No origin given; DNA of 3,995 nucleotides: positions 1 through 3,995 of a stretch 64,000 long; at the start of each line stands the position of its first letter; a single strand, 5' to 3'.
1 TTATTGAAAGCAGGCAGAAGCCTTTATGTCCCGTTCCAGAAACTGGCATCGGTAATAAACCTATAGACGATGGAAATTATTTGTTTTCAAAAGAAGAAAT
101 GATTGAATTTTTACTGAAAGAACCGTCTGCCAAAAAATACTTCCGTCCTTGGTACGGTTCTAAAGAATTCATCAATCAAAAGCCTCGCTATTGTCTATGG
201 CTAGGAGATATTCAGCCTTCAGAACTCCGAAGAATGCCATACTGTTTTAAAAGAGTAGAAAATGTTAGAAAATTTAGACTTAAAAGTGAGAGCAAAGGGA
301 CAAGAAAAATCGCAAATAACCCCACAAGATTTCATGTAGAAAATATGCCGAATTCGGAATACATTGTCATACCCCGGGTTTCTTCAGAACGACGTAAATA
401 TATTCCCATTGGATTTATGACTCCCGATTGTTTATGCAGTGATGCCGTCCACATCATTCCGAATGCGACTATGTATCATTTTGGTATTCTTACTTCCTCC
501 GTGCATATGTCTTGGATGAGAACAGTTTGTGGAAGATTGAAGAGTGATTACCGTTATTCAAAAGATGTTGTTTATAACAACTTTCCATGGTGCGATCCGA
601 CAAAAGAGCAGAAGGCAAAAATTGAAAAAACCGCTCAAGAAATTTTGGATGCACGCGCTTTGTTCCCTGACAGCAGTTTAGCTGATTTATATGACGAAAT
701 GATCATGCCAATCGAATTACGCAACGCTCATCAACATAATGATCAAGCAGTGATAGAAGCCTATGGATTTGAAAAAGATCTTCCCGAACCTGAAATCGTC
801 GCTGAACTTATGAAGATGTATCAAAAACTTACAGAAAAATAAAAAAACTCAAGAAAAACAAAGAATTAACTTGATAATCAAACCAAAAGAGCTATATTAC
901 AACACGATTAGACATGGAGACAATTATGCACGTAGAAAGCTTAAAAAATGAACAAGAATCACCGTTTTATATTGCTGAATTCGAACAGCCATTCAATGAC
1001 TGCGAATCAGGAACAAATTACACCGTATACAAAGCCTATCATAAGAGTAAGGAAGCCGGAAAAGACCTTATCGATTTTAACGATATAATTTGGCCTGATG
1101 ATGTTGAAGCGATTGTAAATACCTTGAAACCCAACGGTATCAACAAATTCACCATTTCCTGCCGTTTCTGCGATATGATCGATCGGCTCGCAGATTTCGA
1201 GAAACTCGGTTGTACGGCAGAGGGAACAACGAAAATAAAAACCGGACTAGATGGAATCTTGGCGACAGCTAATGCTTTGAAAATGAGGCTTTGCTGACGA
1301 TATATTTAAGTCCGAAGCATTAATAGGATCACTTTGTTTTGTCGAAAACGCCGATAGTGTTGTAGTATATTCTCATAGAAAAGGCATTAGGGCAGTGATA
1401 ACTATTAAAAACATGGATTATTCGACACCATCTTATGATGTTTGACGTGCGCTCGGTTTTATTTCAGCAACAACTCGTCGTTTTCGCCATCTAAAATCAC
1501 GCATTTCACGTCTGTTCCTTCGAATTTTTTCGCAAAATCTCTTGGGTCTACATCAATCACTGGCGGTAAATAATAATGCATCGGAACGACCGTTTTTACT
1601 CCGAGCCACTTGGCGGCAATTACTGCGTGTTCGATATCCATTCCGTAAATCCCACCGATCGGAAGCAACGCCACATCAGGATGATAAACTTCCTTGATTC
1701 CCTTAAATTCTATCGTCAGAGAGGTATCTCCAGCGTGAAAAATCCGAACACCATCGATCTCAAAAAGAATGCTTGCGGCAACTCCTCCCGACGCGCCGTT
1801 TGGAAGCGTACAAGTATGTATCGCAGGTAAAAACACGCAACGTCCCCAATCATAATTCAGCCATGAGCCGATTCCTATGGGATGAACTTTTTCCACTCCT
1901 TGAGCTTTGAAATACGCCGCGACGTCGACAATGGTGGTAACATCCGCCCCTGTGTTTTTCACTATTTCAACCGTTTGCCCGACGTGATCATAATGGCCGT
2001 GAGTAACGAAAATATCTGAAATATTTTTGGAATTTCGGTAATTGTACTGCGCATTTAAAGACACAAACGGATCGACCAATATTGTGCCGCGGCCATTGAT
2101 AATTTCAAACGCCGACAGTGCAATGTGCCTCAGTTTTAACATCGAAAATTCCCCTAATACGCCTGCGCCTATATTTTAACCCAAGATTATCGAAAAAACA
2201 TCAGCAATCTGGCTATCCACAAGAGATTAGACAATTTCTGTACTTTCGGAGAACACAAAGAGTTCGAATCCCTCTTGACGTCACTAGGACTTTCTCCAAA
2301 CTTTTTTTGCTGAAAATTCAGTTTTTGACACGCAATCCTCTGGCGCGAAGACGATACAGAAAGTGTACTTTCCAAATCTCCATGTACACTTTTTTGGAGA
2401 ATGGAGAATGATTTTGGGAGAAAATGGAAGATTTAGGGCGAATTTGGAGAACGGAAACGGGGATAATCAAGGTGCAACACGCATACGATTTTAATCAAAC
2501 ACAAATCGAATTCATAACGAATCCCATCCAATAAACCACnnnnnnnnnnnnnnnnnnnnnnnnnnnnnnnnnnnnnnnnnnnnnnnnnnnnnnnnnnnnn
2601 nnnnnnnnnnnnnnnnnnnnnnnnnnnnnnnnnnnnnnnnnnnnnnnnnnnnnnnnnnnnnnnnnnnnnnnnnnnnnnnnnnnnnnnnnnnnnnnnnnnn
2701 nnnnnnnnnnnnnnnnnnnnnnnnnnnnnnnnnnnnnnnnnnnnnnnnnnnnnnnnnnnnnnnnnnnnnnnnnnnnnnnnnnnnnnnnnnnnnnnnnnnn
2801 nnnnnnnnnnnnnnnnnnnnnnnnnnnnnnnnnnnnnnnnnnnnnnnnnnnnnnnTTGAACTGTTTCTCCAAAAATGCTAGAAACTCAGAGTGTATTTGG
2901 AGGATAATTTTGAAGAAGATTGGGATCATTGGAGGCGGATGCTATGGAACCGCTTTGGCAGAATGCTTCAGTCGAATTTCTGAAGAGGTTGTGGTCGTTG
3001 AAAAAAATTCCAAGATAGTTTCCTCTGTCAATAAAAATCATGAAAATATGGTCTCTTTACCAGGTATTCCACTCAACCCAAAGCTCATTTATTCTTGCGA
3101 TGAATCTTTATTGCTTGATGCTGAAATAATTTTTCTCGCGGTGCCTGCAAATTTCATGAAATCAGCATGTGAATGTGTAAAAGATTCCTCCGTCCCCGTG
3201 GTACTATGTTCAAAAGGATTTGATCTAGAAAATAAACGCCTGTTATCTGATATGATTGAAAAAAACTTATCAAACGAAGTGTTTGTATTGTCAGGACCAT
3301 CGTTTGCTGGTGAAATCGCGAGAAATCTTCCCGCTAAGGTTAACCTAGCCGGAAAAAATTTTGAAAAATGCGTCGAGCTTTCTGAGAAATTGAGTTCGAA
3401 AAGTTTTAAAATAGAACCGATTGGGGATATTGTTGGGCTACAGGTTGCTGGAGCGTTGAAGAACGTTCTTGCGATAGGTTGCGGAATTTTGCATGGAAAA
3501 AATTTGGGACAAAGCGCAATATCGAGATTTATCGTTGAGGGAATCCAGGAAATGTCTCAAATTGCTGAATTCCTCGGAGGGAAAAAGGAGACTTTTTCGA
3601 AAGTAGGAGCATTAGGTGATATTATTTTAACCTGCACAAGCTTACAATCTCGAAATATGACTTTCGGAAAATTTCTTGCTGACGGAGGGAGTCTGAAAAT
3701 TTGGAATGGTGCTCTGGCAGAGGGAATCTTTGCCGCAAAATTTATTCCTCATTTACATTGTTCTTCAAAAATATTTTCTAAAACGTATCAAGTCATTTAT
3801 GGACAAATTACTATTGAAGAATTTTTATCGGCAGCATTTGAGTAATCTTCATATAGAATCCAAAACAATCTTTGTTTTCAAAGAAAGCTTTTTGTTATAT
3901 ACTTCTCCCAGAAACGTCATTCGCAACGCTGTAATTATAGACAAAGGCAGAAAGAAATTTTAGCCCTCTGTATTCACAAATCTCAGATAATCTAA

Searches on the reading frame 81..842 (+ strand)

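Call 32: search_protein_families(library=pfam, proteins=[window:81-842:+], max_evalue=0.001)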
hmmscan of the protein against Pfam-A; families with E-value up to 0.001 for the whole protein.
window:81-842:+ (253 aa): 2 families
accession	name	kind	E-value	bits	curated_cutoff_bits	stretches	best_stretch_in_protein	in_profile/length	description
PF20466.3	MmeI_TRD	-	1.8e-66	223.9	27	1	2-171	34-205/207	MmeI, target recognition domain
PF20467.3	MmeI_C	-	3.4e-21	75.7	27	1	176-252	4-80/83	MmeI, C-terminal domain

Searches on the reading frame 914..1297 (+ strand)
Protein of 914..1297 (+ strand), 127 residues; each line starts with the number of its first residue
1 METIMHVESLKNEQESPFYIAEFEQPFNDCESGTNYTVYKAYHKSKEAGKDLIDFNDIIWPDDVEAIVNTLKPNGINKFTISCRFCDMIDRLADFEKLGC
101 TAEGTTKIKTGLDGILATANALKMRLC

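Call 32: search_protein_families(library=pfam, proteins=[window:914-1297:+], max_evalue=0.001)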
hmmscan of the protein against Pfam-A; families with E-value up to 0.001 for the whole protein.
window:914-1297:+ (127 aa): 1 family
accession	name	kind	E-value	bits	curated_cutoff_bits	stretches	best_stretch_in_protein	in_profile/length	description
PF24753.1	DUF7698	-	3.2e-28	98.5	27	1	31-111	19-99/118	Domain of unknown function (DUF7698)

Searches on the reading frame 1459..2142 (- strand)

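Call 32: search_protein_families(library=pfam, proteins=[window:1459-2142:-], max_evalue=0.001)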
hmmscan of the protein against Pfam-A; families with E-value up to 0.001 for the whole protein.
window:1459-2142:- (227 aa): 3 families
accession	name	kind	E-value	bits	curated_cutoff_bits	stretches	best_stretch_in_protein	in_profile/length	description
PF12706.13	Lactamase_B_2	-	1.3e-19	71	27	1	20-190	2-200/200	Beta-lactamase superfamily domain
PF13483.12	Lactamase_B_3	-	2.1e-16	60.8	24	1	5-189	3-160/160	Beta-lactamase superfamily domain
PF00753.33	Lactamase_B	-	6.3e-12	46.3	22.7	1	13-146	10-156/196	Metallo-beta-lactamase superfamily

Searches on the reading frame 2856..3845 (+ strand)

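Call 32: search_protein_families(library=pfam, proteins=[window:2856-3845:+], max_evalue=0.001)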
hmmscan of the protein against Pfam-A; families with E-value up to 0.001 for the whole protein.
window:2856-3845:+ (329 aa): 6 families
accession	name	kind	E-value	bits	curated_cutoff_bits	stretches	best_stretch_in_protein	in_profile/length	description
PF01210.29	NAD_Gly3P_dh_N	-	3.1e-32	112.2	23.1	1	21-169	1-155/158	NAD-dependent glycerol-3-phosphate dehydrogenase N-terminus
PF07479.19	NAD_Gly3P_dh_C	-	4.4e-32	111.7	25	1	191-324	1-141/142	NAD-dependent glycerol-3-phosphate dehydrogenase C-terminus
PF20618.3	GPD_NAD_C_bact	-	3.7e-10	40.7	27.6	1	253-296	3-47/66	Bacterial GPD, NAD-dependent C-terminal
PF03807.23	F420_oxidored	-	3.1e-08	34.6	21.6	1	21-112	1-83/94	NADP oxidoreductase coenzyme F420-dependent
PF00070.33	Pyr_redox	-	0.00018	22.4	22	1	21-60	1-40/82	Pyridine nucleotide-disulphide oxidoreductase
PF07992.20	Pyr_redox_2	-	0.00026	20.9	26.1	1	20-66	143-189/291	Pyridine nucleotide-disulphide oxidoreductase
